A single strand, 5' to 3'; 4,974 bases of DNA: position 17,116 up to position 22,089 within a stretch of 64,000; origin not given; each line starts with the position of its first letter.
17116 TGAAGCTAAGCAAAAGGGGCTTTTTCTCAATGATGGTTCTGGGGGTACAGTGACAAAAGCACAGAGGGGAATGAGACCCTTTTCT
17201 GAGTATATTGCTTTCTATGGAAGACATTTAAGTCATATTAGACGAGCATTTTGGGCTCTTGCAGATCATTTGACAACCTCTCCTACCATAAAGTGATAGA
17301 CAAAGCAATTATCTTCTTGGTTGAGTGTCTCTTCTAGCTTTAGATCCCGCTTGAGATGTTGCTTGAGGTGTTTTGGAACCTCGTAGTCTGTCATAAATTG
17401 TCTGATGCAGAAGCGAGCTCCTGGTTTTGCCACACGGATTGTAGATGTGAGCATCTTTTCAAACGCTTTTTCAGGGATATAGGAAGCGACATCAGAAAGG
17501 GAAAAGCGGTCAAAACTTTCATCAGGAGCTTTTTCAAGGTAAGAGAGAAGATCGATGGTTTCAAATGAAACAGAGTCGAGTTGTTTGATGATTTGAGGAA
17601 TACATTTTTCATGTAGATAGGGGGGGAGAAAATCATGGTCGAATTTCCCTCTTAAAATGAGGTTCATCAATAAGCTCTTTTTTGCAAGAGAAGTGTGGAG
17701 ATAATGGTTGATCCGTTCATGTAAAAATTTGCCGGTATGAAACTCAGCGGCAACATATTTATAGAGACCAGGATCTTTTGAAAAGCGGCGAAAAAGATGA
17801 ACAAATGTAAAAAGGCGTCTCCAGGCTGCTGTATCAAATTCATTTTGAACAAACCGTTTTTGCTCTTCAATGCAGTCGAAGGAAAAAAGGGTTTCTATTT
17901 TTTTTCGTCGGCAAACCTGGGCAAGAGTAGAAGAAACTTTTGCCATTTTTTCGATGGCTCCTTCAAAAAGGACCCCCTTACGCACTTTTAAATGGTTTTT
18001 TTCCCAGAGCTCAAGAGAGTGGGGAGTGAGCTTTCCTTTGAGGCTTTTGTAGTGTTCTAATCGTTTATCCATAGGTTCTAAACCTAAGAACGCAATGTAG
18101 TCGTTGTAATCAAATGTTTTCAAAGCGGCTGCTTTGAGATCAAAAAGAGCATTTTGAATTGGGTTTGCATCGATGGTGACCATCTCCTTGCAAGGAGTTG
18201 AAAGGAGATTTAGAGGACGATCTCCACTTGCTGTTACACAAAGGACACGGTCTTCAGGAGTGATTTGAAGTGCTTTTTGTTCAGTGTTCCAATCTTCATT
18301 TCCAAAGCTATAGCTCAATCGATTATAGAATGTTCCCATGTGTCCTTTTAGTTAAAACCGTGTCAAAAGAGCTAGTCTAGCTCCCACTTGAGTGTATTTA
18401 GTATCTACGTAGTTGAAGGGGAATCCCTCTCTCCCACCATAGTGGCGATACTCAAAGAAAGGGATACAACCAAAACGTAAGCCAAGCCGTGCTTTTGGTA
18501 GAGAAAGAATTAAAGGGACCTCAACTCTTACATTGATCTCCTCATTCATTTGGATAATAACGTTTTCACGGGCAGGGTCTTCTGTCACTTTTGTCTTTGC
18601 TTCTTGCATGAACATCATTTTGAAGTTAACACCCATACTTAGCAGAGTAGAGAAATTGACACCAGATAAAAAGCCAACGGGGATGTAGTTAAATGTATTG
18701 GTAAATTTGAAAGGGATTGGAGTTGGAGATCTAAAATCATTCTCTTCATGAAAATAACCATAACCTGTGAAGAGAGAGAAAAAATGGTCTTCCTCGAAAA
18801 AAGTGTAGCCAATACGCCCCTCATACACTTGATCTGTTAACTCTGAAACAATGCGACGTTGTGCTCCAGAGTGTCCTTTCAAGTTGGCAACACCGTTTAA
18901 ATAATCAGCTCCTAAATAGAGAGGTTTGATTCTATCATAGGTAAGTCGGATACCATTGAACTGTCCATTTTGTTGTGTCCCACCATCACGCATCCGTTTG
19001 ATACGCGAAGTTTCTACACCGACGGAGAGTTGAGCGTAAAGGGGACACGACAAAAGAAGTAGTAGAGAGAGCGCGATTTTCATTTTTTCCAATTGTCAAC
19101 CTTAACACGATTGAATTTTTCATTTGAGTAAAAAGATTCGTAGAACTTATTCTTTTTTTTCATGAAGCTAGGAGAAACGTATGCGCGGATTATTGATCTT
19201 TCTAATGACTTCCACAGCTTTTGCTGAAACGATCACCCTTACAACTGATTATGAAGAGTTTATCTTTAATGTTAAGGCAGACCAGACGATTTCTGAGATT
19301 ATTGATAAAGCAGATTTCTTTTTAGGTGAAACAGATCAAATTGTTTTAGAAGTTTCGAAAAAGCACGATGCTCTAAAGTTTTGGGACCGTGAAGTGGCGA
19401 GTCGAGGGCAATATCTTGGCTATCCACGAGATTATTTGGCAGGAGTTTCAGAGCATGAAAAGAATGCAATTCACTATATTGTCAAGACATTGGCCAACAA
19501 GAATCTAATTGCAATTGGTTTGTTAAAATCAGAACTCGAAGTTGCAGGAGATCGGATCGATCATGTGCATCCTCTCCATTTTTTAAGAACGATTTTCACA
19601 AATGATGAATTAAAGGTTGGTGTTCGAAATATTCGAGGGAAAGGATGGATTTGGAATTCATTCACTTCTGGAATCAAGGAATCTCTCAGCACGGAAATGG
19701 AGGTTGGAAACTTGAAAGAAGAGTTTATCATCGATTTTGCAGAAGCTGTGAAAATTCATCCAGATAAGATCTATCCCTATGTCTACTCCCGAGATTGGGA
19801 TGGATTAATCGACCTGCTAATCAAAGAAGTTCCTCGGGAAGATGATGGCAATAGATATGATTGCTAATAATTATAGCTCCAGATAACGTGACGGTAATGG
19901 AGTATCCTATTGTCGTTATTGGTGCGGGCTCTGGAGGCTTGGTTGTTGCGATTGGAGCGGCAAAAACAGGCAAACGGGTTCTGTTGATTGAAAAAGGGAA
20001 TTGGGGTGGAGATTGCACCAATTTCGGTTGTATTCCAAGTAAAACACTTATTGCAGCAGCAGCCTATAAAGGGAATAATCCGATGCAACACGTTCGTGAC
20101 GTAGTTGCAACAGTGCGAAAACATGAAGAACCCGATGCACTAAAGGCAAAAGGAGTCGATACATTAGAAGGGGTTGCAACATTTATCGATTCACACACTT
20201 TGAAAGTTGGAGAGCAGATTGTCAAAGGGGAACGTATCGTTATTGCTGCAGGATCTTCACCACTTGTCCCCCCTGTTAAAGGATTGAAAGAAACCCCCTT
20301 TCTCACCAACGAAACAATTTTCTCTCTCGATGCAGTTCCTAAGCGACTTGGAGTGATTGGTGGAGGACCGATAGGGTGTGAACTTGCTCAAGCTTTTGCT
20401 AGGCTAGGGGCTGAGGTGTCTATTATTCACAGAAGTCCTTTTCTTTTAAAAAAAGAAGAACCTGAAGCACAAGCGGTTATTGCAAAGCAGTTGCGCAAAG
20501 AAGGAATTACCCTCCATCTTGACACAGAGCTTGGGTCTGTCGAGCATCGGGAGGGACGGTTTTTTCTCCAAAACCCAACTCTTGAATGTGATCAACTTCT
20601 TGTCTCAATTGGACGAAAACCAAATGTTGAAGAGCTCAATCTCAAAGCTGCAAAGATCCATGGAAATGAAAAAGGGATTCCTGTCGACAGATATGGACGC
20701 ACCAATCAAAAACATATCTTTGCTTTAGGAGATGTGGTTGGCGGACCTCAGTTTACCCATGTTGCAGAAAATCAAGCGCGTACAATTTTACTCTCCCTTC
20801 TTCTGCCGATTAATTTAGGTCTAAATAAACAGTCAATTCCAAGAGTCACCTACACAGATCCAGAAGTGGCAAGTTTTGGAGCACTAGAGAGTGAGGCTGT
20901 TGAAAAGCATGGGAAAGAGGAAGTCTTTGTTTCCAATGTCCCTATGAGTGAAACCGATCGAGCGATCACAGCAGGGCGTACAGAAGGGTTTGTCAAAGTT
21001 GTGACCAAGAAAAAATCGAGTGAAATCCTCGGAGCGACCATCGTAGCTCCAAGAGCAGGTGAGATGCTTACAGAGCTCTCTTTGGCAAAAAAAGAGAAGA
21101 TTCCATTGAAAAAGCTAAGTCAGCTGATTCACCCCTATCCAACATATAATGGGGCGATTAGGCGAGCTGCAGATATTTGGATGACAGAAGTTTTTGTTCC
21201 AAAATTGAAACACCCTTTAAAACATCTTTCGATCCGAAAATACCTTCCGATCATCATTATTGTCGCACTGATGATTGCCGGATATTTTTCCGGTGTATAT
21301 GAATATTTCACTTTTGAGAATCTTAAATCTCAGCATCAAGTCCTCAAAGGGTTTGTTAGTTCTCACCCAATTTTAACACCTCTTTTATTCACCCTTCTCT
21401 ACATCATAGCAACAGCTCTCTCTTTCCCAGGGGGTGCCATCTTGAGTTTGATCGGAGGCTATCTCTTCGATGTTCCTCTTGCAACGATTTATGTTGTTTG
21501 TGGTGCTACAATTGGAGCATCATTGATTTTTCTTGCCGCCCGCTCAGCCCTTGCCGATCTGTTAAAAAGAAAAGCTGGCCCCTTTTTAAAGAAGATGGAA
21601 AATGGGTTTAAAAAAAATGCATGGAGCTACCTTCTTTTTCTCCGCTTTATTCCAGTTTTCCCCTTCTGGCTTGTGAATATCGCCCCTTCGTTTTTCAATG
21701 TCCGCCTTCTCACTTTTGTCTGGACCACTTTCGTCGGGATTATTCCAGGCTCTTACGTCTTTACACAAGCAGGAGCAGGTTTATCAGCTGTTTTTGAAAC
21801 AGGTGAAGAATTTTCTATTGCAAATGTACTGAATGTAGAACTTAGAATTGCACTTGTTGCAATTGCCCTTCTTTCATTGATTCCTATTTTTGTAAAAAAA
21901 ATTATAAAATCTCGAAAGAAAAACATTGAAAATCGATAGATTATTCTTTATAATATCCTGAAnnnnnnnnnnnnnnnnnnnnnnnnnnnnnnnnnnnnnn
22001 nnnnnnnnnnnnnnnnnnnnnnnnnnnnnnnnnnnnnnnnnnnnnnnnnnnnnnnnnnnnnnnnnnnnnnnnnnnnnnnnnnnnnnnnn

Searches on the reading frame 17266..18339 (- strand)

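Call 22: search_protein_families(library=pfam, proteins=[window:17266-18339:-], max_evalue=0.001)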
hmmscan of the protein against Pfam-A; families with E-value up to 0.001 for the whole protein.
window:17266-18339:- (357 aa): 2 families
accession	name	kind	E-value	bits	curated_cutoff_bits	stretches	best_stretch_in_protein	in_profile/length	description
PF11899.13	DUF3419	-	8.2e-60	203.4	28.2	1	4-349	6-378/385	Protein of unknown function (DUF3419)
PF13847.12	Methyltransf_31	-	1.3e-05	25.3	27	1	253-330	52-127/145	Methyltransferase domain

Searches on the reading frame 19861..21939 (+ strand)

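Call 22: search_protein_families(library=pfam, proteins=[window:19861-21939:+], max_evalue=0.001)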
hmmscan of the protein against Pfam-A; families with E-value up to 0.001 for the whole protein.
window:19861-21939:+ (692 aa): 13 families
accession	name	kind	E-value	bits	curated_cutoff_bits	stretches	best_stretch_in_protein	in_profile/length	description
PF07992.20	Pyr_redox_2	-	2e-61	208.4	26.1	1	16-306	2-291/291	Pyridine nucleotide-disulphide oxidoreductase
PF02852.28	Pyr_redox_dim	-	6e-27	94.5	25.3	1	326-436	1-109/110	Pyridine nucleotide-disulphide oxidoreductase, dimerisation domain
PF00070.33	Pyr_redox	-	2.9e-23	82.6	22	1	162-231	1-70/82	Pyridine nucleotide-disulphide oxidoreductase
PF09335.16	VTT_dom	-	1.9e-20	74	33.9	1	525-639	3-122/123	VTT domain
PF13738.12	Pyr_redox_3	-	2.7e-12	47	30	1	18-289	1-304/305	Pyridine nucleotide-disulphide oxidoreductase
PF12831.13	FAD_oxidored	-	7.8e-11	42.3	27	1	17-132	2-109/416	FAD dependent oxidoreductase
PF01134.28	GIDA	-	2.2e-08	34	22.1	1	17-67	2-50/391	Glucose inhibited division protein A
PF03486.20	HI0933_like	-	2.4e-08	34.2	50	1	17-47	3-33/244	HI0933-like protein Rossmann domain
PF13450.12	NAD_binding_8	-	4.1e-08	33.8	21.9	1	19-55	1-38/68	NAD(P)-binding Rossmann-like domain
PF00890.30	FAD_binding_2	-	1.2e-07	31.8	20.4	1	17-106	2-91/414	FAD binding domain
PF02737.24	3HCDH_N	-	1.3e-05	25.6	22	0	163-217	2-56/180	3-hydroxyacyl-CoA dehydrogenase, NAD binding domain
PF01266.30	DAO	-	1.8e-05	24.9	27.9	0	17-50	2-35/353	FAD dependent oxidoreductase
PF01494.25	FAD_binding_3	-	0.00019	21.2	22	0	165-192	6-33/349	FAD binding domain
